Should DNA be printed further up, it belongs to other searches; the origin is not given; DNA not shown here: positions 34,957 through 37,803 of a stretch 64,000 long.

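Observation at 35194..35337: Five identical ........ nonapeptide repeats, under peptide-level selection, embedded in the pro-region of a secreted S8 subtilase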

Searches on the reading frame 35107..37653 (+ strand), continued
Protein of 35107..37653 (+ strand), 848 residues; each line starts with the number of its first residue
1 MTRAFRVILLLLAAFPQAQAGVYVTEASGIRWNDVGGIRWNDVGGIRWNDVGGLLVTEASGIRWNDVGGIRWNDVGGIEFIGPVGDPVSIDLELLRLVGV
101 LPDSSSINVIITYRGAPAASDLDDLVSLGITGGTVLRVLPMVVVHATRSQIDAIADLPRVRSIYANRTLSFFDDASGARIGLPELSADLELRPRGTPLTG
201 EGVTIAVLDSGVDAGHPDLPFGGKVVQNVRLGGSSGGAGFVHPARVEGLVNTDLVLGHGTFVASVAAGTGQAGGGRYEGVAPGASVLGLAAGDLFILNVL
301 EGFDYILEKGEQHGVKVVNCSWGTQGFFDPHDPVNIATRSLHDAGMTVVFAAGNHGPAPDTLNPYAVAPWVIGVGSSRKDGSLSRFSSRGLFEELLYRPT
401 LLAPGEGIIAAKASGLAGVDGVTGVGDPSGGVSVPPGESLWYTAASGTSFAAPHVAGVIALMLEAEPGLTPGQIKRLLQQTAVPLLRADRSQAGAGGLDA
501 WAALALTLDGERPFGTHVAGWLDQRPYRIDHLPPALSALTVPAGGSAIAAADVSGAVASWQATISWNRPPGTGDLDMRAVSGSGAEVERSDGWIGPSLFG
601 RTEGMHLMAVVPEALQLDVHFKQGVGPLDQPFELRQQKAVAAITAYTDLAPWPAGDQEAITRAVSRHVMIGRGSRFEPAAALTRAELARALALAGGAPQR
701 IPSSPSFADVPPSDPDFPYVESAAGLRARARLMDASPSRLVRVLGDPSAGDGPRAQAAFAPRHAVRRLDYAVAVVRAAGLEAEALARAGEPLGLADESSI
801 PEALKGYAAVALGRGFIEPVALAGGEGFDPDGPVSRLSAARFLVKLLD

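Call 30: search_protein_families(library=pfam, proteins=[P0172, P0174, P0175, P0197, P0176, P0171, P0168], max_evalue=1)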
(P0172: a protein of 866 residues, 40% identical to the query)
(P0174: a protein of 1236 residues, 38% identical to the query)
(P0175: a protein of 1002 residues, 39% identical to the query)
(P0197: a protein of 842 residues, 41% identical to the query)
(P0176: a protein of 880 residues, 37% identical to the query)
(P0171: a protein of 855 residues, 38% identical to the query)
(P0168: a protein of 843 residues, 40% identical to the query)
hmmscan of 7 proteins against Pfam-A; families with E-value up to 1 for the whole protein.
P0172 (866 aa): 3 families
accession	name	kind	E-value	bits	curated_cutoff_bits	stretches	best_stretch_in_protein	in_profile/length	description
PF00082.27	Peptidase_S8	-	2.6e-47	162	21.8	1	234-523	1-275/288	Subtilase family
PF00395.25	SLH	-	5.7e-12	45.9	20.8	2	815-855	4-44/44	S-layer homology domain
PF01483.27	P_proprotein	-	0.18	12.4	21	1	644-671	56-83/86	Proprotein convertase P-domain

P0174 (1236 aa): 3 families
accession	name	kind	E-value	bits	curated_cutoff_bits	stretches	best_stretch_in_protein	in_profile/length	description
PF00082.27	Peptidase_S8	-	4.5e-38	131.6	21.8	1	364-658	1-288/288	Subtilase family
PF00395.25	SLH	-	0.0013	19.1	20.8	1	948-978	13-44/44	S-layer homology domain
PF04151.21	PPC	-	0.002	19.4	25.9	1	714-781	9-69/70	Bacterial pre-peptidase C-terminal domain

P0175 (1002 aa): 3 families
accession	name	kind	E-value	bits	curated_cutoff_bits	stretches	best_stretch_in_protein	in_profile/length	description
PF00082.27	Peptidase_S8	-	5e-45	154.5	21.8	1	380-668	1-286/288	Subtilase family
PF00395.25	SLH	-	9e-05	22.8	20.8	1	950-990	4-44/44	S-layer homology domain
PF04151.21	PPC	-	0.11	13.8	25.9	1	725-793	8-69/70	Bacterial pre-peptidase C-terminal domain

P0197 (842 aa): 1 family
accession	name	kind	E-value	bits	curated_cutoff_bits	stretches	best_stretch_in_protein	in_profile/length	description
PF00082.27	Peptidase_S8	-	3e-26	92.9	21.8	1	434-638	1-209/288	Subtilase family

P0176 (880 aa): 3 families
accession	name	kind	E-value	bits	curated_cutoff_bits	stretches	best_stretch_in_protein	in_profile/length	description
PF00082.27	Peptidase_S8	-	6.6e-35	121.2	21.8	1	261-542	1-280/288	Subtilase family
PF04151.21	PPC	-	0.00014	23.1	25.9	1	601-675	2-69/70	Bacterial pre-peptidase C-terminal domain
PF23560.1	GBD_Hemicentin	-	0.037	14.4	27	1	603-678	17-89/100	Hemicentin galactose-binding domain-like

P0171 (855 aa): 5 families
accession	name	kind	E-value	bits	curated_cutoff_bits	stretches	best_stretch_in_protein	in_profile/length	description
PF00082.27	Peptidase_S8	-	6.2e-40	137.8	21.8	1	247-524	1-276/288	Subtilase family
PF04151.21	PPC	-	6.8e-06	27.3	25.9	1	591-659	7-69/70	Bacterial pre-peptidase C-terminal domain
PF23560.1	GBD_Hemicentin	-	0.033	14.5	27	1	616-661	39-88/100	Hemicentin galactose-binding domain-like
PF01483.27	P_proprotein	-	0.16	12.5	21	1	611-667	14-76/86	Proprotein convertase P-domain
PF00608.22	Adeno_shaft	-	0.53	10.5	30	0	75-109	10-43/44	Adenoviral fibre protein (repeat/shaft region)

P0168 (843 aa): 4 families
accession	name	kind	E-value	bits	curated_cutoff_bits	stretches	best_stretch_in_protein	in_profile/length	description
PF00082.27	Peptidase_S8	-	8.1e-43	147.2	21.8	1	216-504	1-281/288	Subtilase family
PF00395.25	SLH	-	9.4e-07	29.2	20.8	1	666-706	4-44/44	S-layer homology domain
PF04151.21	PPC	-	0.0048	18.2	25.9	1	575-635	16-69/70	Bacterial pre-peptidase C-terminal domain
PF23560.1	GBD_Hemicentin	-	0.0057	17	27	1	591-636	39-87/100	Hemicentin galactose-binding domain-like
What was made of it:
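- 36685..37035 (+): Beta-sandwich domain (aa 527-643). Homologues give weak or sub-threshold PPC (pre-peptidase C-terminal) matches in the corresponding region. PPC hits in homologues mostly fall below the curated cutoff (call 30).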

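Call 33: find_encoding_contigs(protein=P0166, flank=8000, max_places=3)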
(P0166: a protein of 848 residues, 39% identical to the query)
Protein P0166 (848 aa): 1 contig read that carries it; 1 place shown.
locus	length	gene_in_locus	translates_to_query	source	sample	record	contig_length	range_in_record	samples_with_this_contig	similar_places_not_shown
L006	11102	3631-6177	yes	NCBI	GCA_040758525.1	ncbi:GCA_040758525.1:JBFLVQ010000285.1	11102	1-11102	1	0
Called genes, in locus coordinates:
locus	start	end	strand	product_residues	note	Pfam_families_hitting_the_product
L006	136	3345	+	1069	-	PF25873:WHD_MalT, PF07719:TPR_2 (faint), PF13428:TPR_14 (faint), PF13432:TPR_16 (faint), PF00515:TPR_1 (faint), PF13424:TPR_12, PF17874:TPR_MalT (weak), PF03704:BTAD, +3 more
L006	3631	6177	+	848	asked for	PF00082:Peptidase_S8, PF00395:SLH (faint)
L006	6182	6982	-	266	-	-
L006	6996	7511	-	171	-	PF00300:His_Phos_1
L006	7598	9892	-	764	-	PF02861:Clp_N, PF13191:AAA_16 (weak), PF23569:NBD_SMAX1 (weak), PF00004:AAA, PF17871:AAA_lid_9, PF00004:AAA (weak), PF07724:AAA_2, PF10431:ClpB_D2-small, +7 more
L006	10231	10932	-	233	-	PF01025:GrpE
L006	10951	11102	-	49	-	PF00011:HSP20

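Call 34: find_encoding_contigs(protein=P0167, flank=8000, max_places=3)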
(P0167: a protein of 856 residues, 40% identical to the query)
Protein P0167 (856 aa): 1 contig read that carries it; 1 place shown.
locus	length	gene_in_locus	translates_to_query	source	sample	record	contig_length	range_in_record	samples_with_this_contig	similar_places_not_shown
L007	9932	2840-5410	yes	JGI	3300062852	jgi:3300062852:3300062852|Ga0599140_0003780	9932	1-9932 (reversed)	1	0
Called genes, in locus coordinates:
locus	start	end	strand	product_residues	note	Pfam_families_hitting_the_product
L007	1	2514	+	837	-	?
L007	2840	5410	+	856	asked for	PF00082:Peptidase_S8, PF00395:SLH (weak)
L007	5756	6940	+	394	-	PF13623:SurA_N_2 (weak), PF13624:SurA_N_3, PF13145:Rotamase_2, PF13616:Rotamase_3, PF00639:Rotamase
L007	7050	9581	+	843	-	PF00082:Peptidase_S8, PF00395:SLH (faint)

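Call 35: predict_structure(alignment_id=A1)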
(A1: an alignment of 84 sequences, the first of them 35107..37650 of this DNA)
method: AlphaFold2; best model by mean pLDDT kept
length: 848 residues; sequences in the alignment: 84
mean_pLDDT: 81.5   pTM: 0.82
mean pLDDT of the five models: 81.5, 80.2, 79.4, 78.0, 77.5
residues with pLDDT >= 90: 391; 70-90: 281; 50-70: 93; < 50: 83
segments of 3 or more residues with pLDDT < 50: 16-45, 49-62, 65-69, 73-75, 77-84, 170-177, 355-359, 596-598
pLDDT, mean of each block of 10 residues (from residue 1): 79 54 31 35 46 45 47 48 60 71 81 92 94 93 90 89 74 45 77 84 94 94 95 78 93 86 91 86 95 80 96 96 72 91 96 58 79 86 74 70 85 75 58 84 82 93 97 94 85 88 93 72 79 90 92 90 77 82 83 54 79 90 84 91 94 95 92 95 97 89 91 92 91 78 51 70 96 95 94 95 96 95 94 97 90
secondary structure, 60 per line:
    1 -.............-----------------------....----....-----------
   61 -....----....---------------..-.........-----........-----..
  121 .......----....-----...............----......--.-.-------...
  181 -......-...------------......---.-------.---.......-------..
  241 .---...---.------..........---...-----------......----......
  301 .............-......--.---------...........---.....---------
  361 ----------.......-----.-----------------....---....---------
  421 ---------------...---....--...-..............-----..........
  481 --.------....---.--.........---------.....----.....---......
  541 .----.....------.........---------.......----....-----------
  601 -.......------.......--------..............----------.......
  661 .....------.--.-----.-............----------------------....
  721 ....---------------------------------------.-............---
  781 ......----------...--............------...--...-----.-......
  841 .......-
elements in order (helices of 4 or more, strands of 3 or more residues): H2-14 E38-41 E46-49 E62-65 E70-73 H92-100 E106-113 H119-127 E132-135 E141-147 H148-155 E160-165 H182-187 E204-209 E225-231 E239-241 E245-247 H258-267 E285-290 H296-313 E315-320 H333-343 E347-351 E371-377 E401-404 E408-411 E442-445 H452-465 H471-480 H490-493 H500-508 H518-522 E527-531 E535-541 E546-550 E557-565 E575-581 E586-589 E602-608 E615-621 E630-643 H654-665 H684-694 H717-724 H767-777 H781-786 H802-813 E820-822 E825-827 H836-847
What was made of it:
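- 35167..35358 (+): Complete octad array, eight in-phase 8-aa units (aa 21-84): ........, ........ x3, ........, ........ x2, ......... AlphaFold2 pLDDT is 31-48 here, with short strands only at the IRWN segments (call 35).
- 35359..35703 (+): Rest of the pro-region (aa 85-199): helix 92-100, then an I9-like beta-alpha-beta-beta-alpha-beta fold at 106-165. AlphaFold2 secondary structure with pLDDT 80-94 (call 35).
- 36685..37035 (+): Strands in the AlphaFold2 model (call 35).
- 37042..37653 (+): C-terminal SLH (S-layer homology) region (aa 646-848) and stop codon. It is probably a cell-wall anchor. The AlphaFold2 model shows a helical region with pLDDT above 90 (call 35).
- Checked: AlphaFold2 predicts a beta-alpha-beta-beta-alpha-beta prodomain at aa 106-165 with pLDDT 80-94 (call 35).
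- In the window model, strands fall on the IRWN segments (call 35). With an 84-sequence alignment AlphaFold2 gives the array pLDDT of only 31-48 (call 35), so a stable monomeric fold is not shown. The array is not confidently folded by AlphaFold2 (call 35). The array sits N-terminal to the inhibitory prodomain and is extended or poorly folded in the AlphaFold2 model (call 35).
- Tried and rejected: Structure: AlphaFold2 with an 84-sequence alignment left the array at pLDDT 31-48 (call 35).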

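Call 50: find_encoding_contigs(protein=P0175, flank=6000, max_places=2)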
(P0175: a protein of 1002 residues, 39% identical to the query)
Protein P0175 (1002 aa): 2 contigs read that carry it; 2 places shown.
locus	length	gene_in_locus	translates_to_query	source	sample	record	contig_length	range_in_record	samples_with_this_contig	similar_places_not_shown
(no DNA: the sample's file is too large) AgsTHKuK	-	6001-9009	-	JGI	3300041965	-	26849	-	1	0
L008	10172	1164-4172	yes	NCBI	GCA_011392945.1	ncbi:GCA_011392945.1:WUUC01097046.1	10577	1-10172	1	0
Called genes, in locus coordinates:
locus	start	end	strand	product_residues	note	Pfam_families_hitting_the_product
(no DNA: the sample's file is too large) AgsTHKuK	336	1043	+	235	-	PF02687:FtsX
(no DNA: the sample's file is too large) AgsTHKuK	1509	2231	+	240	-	PF13401:AAA_22 (weak), PF13191:AAA_16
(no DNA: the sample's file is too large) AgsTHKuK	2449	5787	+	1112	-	PF13191:AAA_16 (weak), PF25873:WHD_MalT, PF07719:TPR_2 (faint), PF00515:TPR_1 (faint), PF13424:TPR_12, PF17874:TPR_MalT (weak), PF13424:TPR_12 (weak), PF03704:BTAD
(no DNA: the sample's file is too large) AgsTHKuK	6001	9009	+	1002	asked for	PF00082:Peptidase_S8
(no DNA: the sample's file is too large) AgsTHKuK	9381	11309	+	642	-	PF02012:BNR (faint), PF13088:BNR_2 (faint)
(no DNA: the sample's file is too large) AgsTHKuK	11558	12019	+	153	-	-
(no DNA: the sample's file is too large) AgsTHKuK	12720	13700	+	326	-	-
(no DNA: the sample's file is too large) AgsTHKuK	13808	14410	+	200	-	PF13610:DDE_Tnp_IS240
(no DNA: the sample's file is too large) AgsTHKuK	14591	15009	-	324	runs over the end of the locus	PF01548:DEDD_Tnp_IS110, PF02371:Transposase_20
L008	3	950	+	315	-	?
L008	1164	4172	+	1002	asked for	PF00082:Peptidase_S8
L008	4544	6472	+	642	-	PF02012:BNR (faint), PF13088:BNR_2 (faint)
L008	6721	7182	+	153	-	-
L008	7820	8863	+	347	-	-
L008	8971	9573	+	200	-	PF13610:DDE_Tnp_IS240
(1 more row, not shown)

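Call 51: find_encoding_contigs(protein=P0172, flank=6000, max_places=2)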
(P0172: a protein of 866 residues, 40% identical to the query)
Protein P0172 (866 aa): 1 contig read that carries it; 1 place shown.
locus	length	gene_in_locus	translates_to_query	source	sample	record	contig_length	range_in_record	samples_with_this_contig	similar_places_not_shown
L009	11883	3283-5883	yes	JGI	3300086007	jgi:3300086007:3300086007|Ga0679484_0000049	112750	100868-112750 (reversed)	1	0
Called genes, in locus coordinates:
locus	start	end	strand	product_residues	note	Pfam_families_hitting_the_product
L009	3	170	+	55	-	?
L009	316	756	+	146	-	PF13641:Glyco_tranf_2_3, PF00535:Glycos_transf_2, PF10111:Glyco_tranf_2_2 (weak)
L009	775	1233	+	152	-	PF13641:Glyco_tranf_2_3 (weak)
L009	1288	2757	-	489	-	PF00535:Glycos_transf_2, PF13641:Glyco_tranf_2_3, PF13489:Methyltransf_23, PF08241:Methyltransf_11, PF08242:Methyltransf_12, PF13649:Methyltransf_25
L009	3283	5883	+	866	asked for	PF00082:Peptidase_S8, PF00395:SLH (weak)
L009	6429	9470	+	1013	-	PF16819:DUF5074 (faint), PF07494:Reg_prop (weak), PF07495:Y_Y_Y, PF07730:HisKA_3, PF02518:HATPase_c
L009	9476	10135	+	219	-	PF00072:Response_reg, PF00196:GerE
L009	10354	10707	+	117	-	PF00072:Response_reg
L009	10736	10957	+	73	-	-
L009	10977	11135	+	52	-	-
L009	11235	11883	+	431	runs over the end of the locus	-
